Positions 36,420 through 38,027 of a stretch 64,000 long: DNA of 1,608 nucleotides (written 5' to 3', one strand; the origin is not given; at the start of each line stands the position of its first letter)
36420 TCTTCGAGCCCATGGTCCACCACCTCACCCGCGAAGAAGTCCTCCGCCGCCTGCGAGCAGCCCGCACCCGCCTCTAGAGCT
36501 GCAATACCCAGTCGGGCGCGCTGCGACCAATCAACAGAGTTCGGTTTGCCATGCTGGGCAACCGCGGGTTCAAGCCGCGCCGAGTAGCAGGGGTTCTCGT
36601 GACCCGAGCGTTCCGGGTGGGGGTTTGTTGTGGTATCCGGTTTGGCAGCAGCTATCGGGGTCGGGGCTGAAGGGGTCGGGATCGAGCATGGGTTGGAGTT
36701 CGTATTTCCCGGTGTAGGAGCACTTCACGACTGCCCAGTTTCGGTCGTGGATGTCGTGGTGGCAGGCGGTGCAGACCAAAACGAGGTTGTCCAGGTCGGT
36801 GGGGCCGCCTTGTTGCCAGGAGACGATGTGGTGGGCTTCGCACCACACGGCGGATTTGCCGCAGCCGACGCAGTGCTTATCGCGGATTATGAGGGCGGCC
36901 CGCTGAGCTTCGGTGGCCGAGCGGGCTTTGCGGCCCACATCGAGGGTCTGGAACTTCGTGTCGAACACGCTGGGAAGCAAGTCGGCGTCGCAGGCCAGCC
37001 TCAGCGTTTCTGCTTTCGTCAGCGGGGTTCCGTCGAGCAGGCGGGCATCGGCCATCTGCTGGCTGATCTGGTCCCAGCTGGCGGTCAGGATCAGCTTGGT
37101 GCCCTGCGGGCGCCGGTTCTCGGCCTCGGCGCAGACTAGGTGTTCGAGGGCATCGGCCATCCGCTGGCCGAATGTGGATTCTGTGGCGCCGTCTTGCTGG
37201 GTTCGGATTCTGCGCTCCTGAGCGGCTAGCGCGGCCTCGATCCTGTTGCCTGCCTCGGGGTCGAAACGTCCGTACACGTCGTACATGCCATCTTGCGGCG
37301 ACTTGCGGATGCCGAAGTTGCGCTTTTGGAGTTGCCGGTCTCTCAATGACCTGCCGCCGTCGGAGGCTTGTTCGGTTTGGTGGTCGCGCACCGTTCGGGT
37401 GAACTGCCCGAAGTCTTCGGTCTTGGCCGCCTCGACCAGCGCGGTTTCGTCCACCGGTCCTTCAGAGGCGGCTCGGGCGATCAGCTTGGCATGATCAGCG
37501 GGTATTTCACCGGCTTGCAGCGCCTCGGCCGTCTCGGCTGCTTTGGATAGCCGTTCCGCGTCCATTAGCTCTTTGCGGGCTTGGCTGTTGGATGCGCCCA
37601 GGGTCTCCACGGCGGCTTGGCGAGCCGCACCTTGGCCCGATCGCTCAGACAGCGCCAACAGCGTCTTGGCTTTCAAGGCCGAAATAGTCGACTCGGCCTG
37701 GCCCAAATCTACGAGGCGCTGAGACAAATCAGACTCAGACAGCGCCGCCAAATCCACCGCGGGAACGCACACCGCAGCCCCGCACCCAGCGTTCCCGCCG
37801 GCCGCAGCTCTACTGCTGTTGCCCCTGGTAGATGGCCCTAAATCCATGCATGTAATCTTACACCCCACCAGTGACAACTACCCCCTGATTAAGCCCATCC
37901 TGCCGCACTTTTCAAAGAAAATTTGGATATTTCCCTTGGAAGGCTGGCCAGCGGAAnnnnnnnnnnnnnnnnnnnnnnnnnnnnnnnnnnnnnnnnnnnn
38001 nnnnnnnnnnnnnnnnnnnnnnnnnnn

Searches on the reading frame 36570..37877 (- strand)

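Call 62: search_protein_families(library=pfam, proteins=[window:36570-37877:-], max_evalue=0.001)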
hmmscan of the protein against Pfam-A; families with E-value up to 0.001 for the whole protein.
window:36570-37877:- (435 aa): 3 families
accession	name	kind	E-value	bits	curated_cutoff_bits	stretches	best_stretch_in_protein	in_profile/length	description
PF02720.22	DUF222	-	3.1e-18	66.6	24.4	1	80-333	34-306/306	Domain of unknown function (DUF222)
PF01844.29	HNH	-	9.8e-11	42.1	21.4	1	336-379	1-47/47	HNH endonuclease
PF13391.12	HNH_2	-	0.00036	20.8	21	1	336-384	1-66/66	HNH endonuclease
